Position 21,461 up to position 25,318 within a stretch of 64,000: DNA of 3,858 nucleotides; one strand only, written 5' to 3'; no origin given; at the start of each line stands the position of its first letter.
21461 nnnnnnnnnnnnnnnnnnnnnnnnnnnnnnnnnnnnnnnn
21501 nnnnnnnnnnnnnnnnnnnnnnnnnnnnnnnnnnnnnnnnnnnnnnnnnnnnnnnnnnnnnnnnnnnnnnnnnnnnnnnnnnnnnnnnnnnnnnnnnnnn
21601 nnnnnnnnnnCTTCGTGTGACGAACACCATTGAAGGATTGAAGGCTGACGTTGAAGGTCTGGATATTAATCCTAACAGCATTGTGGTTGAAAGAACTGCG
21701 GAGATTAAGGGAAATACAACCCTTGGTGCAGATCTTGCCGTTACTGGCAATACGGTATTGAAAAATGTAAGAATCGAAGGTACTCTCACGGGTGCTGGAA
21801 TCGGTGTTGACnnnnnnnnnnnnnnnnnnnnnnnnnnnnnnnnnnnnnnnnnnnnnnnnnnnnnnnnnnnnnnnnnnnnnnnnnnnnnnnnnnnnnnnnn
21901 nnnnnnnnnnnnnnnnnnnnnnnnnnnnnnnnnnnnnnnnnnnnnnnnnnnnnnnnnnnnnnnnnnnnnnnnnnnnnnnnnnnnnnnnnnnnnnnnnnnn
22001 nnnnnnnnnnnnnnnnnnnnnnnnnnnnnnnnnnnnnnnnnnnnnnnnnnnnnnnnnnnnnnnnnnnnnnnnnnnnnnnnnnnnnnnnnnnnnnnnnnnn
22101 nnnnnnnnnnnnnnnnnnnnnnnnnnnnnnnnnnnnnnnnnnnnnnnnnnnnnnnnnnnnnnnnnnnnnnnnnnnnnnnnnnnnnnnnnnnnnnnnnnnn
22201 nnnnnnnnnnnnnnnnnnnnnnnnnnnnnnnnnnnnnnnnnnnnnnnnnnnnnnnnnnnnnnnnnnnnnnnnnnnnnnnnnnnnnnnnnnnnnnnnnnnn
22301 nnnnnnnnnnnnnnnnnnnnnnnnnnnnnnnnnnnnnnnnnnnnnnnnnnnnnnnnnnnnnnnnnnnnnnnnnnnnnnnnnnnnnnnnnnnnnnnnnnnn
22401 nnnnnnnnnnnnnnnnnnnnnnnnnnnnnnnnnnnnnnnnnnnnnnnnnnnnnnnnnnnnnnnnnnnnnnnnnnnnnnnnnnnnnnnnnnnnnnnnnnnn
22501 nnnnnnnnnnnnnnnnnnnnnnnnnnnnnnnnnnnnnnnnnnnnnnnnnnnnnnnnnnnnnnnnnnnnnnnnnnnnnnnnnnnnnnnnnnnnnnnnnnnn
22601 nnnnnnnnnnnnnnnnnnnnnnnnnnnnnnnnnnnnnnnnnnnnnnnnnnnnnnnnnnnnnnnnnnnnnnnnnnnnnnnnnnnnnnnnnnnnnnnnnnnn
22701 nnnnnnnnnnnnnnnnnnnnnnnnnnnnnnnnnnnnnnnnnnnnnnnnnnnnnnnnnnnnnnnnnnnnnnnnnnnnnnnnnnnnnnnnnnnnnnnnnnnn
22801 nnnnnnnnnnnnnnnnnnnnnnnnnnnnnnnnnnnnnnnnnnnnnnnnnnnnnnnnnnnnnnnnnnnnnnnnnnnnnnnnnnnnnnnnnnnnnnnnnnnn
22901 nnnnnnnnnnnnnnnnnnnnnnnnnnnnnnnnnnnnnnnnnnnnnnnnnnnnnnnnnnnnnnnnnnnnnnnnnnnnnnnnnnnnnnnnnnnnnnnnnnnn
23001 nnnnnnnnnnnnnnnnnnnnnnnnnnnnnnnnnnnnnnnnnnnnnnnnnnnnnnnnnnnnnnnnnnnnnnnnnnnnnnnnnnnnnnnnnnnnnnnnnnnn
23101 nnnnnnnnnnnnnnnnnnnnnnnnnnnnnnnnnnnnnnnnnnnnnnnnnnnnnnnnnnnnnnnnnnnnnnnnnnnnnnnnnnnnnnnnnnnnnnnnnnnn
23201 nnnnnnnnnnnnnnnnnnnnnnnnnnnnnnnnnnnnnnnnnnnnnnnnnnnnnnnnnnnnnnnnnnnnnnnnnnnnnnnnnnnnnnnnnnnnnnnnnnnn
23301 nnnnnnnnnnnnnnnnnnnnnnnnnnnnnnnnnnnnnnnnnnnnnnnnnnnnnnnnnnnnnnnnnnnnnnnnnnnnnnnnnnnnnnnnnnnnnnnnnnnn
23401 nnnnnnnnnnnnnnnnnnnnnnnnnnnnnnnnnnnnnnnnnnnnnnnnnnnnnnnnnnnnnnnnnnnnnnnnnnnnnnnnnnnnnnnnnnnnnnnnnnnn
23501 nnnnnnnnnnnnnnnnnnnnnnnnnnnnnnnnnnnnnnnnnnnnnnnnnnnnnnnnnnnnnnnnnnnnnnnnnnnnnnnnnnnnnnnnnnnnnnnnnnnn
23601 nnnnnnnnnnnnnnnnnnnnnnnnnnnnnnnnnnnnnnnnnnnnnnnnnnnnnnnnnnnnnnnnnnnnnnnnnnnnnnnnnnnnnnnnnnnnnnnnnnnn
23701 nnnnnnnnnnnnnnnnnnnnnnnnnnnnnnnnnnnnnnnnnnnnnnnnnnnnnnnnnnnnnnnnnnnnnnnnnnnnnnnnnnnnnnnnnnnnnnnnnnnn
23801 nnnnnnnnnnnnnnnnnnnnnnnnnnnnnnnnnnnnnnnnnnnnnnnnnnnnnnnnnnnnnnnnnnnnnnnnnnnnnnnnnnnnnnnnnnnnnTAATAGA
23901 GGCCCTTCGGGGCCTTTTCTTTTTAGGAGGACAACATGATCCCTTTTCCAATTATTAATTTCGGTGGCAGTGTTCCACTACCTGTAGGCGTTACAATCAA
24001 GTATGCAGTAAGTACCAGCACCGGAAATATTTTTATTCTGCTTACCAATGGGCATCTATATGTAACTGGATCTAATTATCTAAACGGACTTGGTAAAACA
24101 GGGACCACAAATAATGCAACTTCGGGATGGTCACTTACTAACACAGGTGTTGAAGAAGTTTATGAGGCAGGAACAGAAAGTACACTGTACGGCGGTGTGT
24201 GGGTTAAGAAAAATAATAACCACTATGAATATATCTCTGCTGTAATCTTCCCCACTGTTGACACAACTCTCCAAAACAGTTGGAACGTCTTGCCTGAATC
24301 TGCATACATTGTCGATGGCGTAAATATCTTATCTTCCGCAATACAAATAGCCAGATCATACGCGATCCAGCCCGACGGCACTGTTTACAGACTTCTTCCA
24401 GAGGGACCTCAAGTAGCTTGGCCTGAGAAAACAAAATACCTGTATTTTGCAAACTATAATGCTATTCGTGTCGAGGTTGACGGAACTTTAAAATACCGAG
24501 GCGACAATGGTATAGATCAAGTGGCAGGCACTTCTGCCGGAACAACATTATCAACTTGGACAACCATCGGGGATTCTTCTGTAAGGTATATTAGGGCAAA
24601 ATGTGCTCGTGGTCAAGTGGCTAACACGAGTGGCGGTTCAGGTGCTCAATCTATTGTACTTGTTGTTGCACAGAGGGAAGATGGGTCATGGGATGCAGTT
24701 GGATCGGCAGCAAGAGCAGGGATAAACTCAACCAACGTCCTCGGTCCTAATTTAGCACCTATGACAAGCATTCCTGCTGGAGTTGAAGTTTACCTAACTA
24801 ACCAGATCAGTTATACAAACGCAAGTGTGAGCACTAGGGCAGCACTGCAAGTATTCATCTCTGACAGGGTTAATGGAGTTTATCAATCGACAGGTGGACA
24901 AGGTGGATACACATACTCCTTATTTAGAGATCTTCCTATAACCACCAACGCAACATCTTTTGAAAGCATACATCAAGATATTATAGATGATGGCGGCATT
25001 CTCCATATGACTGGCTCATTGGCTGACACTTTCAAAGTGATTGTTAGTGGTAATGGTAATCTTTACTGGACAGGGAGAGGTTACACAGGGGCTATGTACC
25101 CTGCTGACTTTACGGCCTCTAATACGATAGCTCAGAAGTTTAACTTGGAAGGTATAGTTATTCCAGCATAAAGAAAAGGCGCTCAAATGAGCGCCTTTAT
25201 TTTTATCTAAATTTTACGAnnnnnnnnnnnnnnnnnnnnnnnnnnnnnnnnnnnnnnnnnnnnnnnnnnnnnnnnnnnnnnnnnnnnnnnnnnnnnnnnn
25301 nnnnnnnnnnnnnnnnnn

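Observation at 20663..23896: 1077-aa fibre with periodic G(K/Q)DI(S/L)PxSV repeats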

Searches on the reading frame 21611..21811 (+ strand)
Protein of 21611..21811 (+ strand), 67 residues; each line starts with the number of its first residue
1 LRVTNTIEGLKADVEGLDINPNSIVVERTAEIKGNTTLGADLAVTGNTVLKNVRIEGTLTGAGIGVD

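Call 66: search_protein_representatives(alignment_id=A3)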
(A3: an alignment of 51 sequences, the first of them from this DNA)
Query: 51 sequences, 67 profile positions. Proteins with E-value up to 0.001 (for the whole library): 637; up to 1e-10: 84; up to 1e-30: 10. The best 150 are listed.
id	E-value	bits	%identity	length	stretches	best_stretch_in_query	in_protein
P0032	3.0e-77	270.8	-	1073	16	1-66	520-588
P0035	1.9e-73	258.6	-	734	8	1-62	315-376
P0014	3.2e-70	248.3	-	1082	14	1-67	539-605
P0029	8.0e-57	205.3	-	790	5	1-66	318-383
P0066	1.6e-46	172.3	-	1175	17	10-64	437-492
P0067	2.4e-39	149.3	-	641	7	1-64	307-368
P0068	1.4e-38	146.9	-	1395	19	1-64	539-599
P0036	1.8e-37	143.4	-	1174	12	1-65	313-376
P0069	1.5e-36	140.4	-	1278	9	28-62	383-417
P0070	1.2e-32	127.9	-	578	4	3-66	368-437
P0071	8.1e-29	115.6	-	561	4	1-64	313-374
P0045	3.2e-28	113.7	-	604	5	1-67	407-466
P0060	7.8e-28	112.5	-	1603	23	1-58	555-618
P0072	1.4e-27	111.7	-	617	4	1-63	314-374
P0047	2.5e-26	107.7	-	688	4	1-65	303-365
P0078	2.7e-21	91.5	-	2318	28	27-60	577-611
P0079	3.0e-21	91.4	-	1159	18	39-67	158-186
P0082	8.3e-21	90.0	-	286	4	13-67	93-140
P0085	1.5e-19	86.0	-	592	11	25-66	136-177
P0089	4.6e-18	81.2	-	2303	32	26-58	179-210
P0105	6.5e-14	67.9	-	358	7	25-59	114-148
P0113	1.9e-13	66.4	-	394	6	6-37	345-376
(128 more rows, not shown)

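Call 68: search_protein_families(library=pfam, proteins=[P0078, P0089, P0079, P0085, P0082, P0105, P0068, P0113], max_evalue=0.001)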
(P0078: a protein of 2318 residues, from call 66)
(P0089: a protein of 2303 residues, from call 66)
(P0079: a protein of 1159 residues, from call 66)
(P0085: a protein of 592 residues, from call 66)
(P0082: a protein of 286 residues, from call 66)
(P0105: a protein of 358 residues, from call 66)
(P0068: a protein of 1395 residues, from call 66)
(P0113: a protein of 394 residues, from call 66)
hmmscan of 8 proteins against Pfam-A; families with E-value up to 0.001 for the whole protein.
P0078 (2318 aa): 1 family
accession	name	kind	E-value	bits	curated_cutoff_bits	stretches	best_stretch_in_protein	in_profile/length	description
PF04519.19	Bactofilin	-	6.7e-19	68.4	27.9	0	574-656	1-78/98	Polymer-forming cytoskeletal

P0089 (2303 aa): 3 families
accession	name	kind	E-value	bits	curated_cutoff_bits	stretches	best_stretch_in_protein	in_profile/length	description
PF04519.19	Bactofilin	-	1.4e-15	57.7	27.9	0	21-84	2-63/98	Polymer-forming cytoskeletal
PF25084.1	LbH_EIF2B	-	6.2e-07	29.8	54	0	736-796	40-98/105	EIF2B subunit epsilon LbH domain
PF08530.16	PepX_C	-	0.00027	21.3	22.5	0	756-798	58-100/217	X-Pro dipeptidyl-peptidase C-terminal non-catalytic domain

P0079 (1159 aa): 0 families

P0085 (592 aa): 1 family
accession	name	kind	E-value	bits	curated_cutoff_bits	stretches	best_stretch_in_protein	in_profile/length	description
PF20611.3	DUF6801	-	0.00062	20.3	26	0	325-404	40-121/161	Family of unknown function (DUF6801)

P0082 (286 aa): 1 family
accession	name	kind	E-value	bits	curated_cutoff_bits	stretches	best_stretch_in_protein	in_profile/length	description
PF10698.15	DUF2505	-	1.2e-05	25.9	26.9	0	21-63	102-144/158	Protein of unknown function (DUF2505)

P0105 (358 aa): 1 family
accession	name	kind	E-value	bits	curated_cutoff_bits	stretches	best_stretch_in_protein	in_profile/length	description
PF04519.19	Bactofilin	-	0.00042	20.9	27.9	0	124-211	6-96/98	Polymer-forming cytoskeletal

P0068 (1395 aa): 0 families

P0113 (394 aa): 2 families
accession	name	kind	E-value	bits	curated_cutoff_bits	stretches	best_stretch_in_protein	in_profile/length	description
PF06598.16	Chlorovi_GP_rpt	-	5e-07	30.1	27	0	102-127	3-34/34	Chlorovirus glycoprotein repeat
PF05658.19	YadA_head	-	3e-06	27.9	25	0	1-17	9-25/27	YadA head domain repeat (2 copies)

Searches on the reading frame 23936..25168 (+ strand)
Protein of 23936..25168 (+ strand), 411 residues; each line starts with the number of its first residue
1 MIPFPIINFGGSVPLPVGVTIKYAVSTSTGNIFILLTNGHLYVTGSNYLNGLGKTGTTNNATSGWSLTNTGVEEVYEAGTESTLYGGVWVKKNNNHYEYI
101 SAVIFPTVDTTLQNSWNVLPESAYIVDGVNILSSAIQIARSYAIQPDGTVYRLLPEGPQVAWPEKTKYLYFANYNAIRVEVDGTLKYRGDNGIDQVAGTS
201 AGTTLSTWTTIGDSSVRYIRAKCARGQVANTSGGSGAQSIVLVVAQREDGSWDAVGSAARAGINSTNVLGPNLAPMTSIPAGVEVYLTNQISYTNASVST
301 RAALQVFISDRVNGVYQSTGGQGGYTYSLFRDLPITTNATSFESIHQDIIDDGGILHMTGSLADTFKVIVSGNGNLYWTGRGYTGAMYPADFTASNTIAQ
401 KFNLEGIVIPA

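Call 7: search_protein_families(library=pfam, proteins=[window:23936-25168:+], max_evalue=1)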
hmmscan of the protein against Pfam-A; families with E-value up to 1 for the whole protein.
window:23936-25168:+ (411 aa): 0 families

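Call 8: search_protein_families(library=phrogs, proteins=[window:23936-25168:+], max_evalue=0.01)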
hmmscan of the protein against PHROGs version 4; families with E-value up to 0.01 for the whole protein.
window:23936-25168:+ (411 aa): 2 families
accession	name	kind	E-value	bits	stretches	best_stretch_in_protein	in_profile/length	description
phrog_15692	-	unknown function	1.2e-94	318.8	1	1-400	1-402/413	-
phrog_4219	-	DNA, RNA and nucleotide metabolism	5e-09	36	1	1-102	419-510/867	regulator of chromosome condensation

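Call 32: search_solved_structures(query=window:23936-25168:+, max_evalue=0.01)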
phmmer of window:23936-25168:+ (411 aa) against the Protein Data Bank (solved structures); distinct sequences matched with E-value up to 0.01: 0.

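Call 52: search_protein_families(library=ncbifam, proteins=[window:23936-25168:+], max_evalue=0.1)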
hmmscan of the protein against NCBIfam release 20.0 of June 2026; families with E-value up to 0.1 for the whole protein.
window:23936-25168:+ (411 aa): 0 families
